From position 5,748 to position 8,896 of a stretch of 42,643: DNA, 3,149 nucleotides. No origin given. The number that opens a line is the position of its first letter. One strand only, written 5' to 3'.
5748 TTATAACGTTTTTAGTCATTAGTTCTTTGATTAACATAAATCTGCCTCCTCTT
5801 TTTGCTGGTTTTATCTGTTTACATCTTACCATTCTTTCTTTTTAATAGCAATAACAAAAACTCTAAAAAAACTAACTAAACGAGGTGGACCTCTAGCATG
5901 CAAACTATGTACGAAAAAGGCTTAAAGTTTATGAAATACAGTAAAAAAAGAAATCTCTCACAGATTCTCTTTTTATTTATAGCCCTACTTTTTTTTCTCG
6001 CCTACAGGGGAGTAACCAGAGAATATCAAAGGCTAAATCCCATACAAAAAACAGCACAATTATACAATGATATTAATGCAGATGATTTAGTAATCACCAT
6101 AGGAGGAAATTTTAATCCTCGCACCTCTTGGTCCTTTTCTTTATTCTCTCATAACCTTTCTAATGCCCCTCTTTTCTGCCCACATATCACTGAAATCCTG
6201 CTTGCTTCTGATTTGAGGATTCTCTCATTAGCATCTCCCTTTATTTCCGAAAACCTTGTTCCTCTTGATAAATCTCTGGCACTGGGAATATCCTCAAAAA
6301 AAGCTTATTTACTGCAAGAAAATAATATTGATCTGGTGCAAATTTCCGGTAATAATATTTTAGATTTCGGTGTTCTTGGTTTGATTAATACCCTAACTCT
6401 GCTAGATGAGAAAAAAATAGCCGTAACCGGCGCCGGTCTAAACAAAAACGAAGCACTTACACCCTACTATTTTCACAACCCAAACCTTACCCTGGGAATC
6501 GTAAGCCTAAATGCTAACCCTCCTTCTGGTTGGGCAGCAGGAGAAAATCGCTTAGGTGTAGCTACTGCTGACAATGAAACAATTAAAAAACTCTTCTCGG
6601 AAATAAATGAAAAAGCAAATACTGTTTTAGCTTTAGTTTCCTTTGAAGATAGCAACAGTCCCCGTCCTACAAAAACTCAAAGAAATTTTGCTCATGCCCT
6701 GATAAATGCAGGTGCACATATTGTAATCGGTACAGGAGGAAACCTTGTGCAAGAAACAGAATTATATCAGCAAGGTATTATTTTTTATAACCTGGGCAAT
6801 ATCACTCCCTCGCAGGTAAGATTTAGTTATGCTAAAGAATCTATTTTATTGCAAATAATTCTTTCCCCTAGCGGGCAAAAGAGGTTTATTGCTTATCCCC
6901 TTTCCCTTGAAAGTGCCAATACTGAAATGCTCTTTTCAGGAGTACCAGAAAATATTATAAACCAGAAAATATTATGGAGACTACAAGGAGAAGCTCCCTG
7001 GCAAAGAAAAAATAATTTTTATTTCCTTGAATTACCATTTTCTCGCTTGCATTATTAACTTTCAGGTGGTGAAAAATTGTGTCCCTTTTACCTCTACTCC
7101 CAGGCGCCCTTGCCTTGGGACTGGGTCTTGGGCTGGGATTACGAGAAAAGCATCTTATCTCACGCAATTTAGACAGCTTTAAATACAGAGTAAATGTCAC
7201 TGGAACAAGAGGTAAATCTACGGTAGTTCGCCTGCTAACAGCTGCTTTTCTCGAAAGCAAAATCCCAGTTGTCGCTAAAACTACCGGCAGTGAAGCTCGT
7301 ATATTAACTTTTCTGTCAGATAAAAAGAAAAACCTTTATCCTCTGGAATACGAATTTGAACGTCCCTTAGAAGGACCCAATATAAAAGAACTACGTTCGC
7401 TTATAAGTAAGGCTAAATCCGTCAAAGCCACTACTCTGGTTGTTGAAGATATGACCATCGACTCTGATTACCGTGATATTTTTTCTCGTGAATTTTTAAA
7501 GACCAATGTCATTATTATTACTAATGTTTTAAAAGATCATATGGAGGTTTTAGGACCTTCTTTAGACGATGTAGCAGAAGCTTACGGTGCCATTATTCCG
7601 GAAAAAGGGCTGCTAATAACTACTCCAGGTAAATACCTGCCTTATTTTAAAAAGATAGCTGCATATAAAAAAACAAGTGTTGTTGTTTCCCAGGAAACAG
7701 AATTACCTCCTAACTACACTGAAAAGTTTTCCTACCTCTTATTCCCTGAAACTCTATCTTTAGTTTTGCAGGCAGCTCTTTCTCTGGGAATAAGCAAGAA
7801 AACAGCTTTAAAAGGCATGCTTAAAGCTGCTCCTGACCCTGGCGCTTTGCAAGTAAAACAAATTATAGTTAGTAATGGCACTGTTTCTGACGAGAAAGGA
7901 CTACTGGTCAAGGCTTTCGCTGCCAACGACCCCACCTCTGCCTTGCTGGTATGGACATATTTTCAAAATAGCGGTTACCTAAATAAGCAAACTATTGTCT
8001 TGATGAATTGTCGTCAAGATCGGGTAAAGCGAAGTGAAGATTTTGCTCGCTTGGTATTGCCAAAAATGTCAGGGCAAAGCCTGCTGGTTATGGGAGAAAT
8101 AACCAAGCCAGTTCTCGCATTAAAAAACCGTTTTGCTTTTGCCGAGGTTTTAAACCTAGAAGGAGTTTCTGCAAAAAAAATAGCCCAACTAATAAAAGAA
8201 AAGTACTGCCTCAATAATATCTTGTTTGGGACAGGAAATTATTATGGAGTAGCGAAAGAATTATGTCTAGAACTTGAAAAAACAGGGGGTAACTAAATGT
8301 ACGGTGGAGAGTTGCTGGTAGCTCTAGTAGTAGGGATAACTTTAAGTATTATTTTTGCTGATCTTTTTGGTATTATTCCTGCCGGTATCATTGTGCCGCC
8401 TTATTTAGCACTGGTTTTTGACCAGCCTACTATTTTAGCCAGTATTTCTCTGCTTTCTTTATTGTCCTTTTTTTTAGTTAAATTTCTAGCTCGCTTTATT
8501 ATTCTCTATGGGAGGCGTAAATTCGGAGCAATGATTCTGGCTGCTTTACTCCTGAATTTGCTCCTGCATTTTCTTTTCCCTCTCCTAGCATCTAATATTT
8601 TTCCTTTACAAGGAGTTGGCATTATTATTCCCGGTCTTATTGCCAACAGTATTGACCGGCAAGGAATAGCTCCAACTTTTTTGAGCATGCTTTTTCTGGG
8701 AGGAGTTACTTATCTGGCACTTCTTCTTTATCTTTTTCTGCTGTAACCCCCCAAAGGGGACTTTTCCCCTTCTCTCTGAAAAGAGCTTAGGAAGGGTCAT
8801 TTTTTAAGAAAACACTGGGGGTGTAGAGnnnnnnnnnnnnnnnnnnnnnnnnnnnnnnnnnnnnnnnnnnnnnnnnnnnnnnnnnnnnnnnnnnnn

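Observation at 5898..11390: PGA capsule locus with non-canonical architecture: capA-like, capB, capC, then a second capA-like domain fused to CapD/GGT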

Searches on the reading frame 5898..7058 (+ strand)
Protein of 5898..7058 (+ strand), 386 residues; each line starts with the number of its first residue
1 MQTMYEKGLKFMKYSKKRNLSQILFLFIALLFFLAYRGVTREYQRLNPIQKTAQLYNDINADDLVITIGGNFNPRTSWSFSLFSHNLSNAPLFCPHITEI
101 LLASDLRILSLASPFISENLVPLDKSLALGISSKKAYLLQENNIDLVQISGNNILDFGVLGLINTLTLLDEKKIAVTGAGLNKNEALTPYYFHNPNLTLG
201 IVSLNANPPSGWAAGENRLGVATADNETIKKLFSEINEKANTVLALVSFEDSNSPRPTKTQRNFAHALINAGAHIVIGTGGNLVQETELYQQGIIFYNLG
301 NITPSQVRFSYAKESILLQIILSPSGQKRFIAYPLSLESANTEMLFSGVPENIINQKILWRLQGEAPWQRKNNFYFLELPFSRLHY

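Call 3: search_protein_families(library=pfam, proteins=[window:5898-7058:+], max_evalue=0.1)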
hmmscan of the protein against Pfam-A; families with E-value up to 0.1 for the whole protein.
window:5898-7058:+ (386 aa): 1 family
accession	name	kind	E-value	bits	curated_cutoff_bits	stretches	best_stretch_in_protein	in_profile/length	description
PF09587.15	PGA_cap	-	2.7e-33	116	27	1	95-302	30-251/255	Bacterial capsule synthesis protein PGA_cap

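Call 4: search_protein_families(library=ncbifam, proteins=[window:5898-7058:+], max_evalue=0.1)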
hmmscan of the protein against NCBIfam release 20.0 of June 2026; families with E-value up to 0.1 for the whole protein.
window:5898-7058:+ (386 aa): 1 family
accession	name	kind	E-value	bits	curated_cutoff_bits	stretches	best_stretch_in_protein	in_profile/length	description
NF038314.1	epimerase_MslH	equivalog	1.5e-16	59.8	700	2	224-308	235-320/439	lasso peptide C-terminal Trp epimerase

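Call 16: search_solved_structures(query=window:5898-7058:+, max_evalue=1, show_alignments=2)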
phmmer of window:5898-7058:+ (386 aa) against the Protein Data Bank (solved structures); distinct sequences matched with E-value up to 1: 3.
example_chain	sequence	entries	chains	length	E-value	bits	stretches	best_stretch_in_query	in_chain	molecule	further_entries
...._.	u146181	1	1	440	1.4e-12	50.7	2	229-308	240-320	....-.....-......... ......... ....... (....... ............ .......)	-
8gqb_A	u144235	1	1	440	7e-12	48.4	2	229-308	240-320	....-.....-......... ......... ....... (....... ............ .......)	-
8gq9_A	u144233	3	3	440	7e-12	48.4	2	229-308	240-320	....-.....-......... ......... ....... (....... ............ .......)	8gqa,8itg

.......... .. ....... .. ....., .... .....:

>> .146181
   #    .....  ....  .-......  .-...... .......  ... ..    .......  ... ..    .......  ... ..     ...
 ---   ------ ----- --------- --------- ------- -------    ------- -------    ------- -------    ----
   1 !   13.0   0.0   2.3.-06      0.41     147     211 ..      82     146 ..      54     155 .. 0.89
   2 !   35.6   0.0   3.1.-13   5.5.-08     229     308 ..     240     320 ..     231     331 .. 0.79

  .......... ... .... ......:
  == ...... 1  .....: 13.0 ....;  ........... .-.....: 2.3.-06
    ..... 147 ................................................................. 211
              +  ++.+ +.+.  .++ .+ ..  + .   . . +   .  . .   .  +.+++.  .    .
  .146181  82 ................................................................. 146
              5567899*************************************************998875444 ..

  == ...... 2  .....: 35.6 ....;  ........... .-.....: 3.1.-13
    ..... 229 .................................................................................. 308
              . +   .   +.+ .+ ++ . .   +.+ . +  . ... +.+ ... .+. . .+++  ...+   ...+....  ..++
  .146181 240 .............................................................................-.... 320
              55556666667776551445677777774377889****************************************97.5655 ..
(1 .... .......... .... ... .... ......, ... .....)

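Call 32: find_homologous_proteins(query=window:5898-7058:+, max_evalue=0.00001)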
Query window:5898-7058:+ (386 aa): 4 proteins with E <= 0.00001 among 6297 candidates.
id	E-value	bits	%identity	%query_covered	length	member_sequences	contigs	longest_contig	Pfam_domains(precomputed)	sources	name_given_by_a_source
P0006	4.6e-186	636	74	100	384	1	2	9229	PF09587.16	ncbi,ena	-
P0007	1.2e-171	589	71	99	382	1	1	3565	PF09587.16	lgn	-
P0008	2.1e-83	299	42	97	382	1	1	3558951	PF09587.16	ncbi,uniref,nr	ncbi:CapA family protein [Candidatus Contubernalis alkaliaceticus]|uniref:CapA family protein n=1 Ta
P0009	2.9e-57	213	35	93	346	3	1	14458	PF09587.16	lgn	-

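Call 33: find_encoding_contigs(protein=P0008, flank=10000, max_places=3)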
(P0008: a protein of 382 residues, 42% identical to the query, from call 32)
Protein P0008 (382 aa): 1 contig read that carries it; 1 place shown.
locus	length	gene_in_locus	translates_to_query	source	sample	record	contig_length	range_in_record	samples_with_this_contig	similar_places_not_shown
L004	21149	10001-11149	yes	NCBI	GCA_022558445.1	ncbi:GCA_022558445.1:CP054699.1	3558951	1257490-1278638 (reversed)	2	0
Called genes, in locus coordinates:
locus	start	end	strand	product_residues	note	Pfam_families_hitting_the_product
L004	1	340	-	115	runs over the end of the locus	-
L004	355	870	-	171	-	-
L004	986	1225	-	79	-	-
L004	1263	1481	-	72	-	PF02604:PhdYeFM_antitox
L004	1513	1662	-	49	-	PF01934:HepT-like (weak)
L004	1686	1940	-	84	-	PF01934:HepT-like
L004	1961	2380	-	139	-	PF01909:NTP_transf_2, PF18765:Polbeta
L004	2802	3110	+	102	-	PF03646:FlaG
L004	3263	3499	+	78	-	-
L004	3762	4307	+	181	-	-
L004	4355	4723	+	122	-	PF26154:DUF8042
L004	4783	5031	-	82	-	PF02599:CsrA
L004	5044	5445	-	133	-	PF02623:FliW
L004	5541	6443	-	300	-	PF00669:Flagellin_N, PF00700:Flagellin_C (weak)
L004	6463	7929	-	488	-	PF00460:Flg_bb_rod, PF22638:FlgK_D1, PF06429:Flg_bbr_C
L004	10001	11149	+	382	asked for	PF09587:PGA_cap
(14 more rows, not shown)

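Call 34: find_encoding_contigs(protein=P0009, flank=10000, max_places=3)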
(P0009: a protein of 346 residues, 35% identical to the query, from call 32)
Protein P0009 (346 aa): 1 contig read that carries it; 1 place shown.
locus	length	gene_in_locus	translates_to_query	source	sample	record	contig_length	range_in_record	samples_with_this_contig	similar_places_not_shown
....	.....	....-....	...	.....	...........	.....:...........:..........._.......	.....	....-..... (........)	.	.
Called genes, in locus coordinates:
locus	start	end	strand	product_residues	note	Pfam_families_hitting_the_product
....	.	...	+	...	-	?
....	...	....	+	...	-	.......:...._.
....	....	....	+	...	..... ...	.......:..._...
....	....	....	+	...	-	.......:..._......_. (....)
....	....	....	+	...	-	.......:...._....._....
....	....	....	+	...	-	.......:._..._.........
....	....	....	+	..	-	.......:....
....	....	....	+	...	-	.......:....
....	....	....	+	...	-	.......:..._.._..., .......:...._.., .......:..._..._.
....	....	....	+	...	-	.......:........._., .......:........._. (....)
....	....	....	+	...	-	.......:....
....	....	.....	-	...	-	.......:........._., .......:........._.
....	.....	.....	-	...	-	-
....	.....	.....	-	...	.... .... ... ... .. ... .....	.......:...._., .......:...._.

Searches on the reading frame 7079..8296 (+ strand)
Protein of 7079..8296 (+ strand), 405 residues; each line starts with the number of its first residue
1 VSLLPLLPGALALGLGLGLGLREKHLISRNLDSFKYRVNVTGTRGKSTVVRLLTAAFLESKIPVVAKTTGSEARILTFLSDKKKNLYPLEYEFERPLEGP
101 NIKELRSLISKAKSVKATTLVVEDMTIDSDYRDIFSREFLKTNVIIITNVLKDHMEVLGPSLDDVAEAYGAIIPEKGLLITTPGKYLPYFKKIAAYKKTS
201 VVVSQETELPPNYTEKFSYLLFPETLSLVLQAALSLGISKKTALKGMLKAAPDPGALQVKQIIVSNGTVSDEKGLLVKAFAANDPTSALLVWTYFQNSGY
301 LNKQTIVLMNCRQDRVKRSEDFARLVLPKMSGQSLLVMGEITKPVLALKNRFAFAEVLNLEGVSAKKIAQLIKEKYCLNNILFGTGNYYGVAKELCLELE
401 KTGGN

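Call 3: search_protein_families(library=pfam, proteins=[window:7079-8296:+], max_evalue=0.1)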
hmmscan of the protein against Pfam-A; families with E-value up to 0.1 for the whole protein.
window:7079-8296:+ (405 aa): 1 family
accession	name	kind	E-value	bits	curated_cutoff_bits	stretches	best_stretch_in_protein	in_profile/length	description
PF08245.18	Mur_ligase_M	-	5.5e-08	33.5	24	1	40-199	1-140/200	Mur ligase middle domain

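Call 4: search_protein_families(library=ncbifam, proteins=[window:7079-8296:+], max_evalue=0.1)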
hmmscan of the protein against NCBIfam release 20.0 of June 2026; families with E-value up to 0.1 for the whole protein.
window:7079-8296:+ (405 aa): 9 families
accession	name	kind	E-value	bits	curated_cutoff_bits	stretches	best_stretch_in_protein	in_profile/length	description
TIGR04012.1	poly_gGlu_PgsB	equivalog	5.3e-98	328.2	222.7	1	18-396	12-377/380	poly-gamma-glutamate synthase PgsB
TIGR01499.1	folC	subfamily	7e-08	32.3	162.65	1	142-215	133-207/400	bifunctional protein FolC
NF053647.1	pMurD2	equivalog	2.1e-05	23.6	550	1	108-195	144-226/405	pseudomurein biosynthesis peptide ligase pMurD2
TIGR01082.1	murC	equivalog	0.00014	21.1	335.1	1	139-176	165-204/449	UDP-N-acetylmuramate--L-alanine ligase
TIGR01087.1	murD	equivalog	0.0023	17.1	211.95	1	37-66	106-135/441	UDP-N-acetylmuramoyl-L-alanine--D-glutamate ligase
TIGR01143.1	murF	subfamily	0.0043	16.1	288.6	0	140-204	148-213/418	UDP-N-acetylmuramoyl-tripeptide--D-alanyl-D-alanine ligase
NF053648.1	pMurE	equivalog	0.006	15.3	600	0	36-68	99-131/464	pseudomurein biosynthesis peptide ligase pMurE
NF008896.0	PRK11929.1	equivalog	0.016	13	1023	0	38-59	115-136/965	bifunctional UDP-N-acetylmuramoyl-L-alanyl-D-glutamate--2,6-diaminopimelate ligase MurE/UDP-N-acetylmuramoyl-tripeptide--D-alanyl-D-alanine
NF033197.0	F430_CfbE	equivalog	0.042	12.8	250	0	35-73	99-136/430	coenzyme F430 synthase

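Call 27: find_related_loci(query=window:7079-8296:+, collection=genome_contigs, flank=8000)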
Query window:7079-8296:+ (405 aa) in genome_contigs; peptide patterns used: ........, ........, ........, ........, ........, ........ (x = any residue, [..] = any of these).
66 stretches matched a pattern; 1 encode a relative of the query (tblastn E <= 1e-3); 1 distinct loci.
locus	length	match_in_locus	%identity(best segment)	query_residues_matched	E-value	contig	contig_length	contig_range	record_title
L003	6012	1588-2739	88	22-405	0e+0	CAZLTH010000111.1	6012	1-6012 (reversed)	MAG TPA_asm: uncultured Syntrophomonadaceae bacterium isolate binchicken_co140_202 genome assembly, contig: NODE_7372_le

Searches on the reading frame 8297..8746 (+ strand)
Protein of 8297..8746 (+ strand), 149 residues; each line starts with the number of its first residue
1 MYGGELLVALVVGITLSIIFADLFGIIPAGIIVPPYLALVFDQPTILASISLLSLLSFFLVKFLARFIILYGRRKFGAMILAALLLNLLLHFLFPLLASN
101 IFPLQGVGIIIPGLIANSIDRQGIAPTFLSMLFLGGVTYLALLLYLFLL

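Call 3: search_protein_families(library=pfam, proteins=[window:8297-8746:+], max_evalue=0.1)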
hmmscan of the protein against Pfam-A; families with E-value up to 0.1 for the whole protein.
window:8297-8746:+ (149 aa): 1 family
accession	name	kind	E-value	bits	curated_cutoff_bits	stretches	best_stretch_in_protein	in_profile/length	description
PF14102.11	Caps_synth_CapC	-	5e-33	114.5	27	1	12-127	1-118/119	Capsule biosynthesis CapC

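Call 4: search_protein_families(library=ncbifam, proteins=[window:8297-8746:+], max_evalue=0.1)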
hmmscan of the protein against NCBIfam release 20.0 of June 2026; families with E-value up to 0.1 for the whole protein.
window:8297-8746:+ (149 aa): 1 family
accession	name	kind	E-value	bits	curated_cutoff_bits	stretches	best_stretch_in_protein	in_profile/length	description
TIGR04011.1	poly_gGlu_PgsC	equivalog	6.2e-36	123.6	96.45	1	10-138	1-131/132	poly-gamma-glutamate biosynthesis protein PgsC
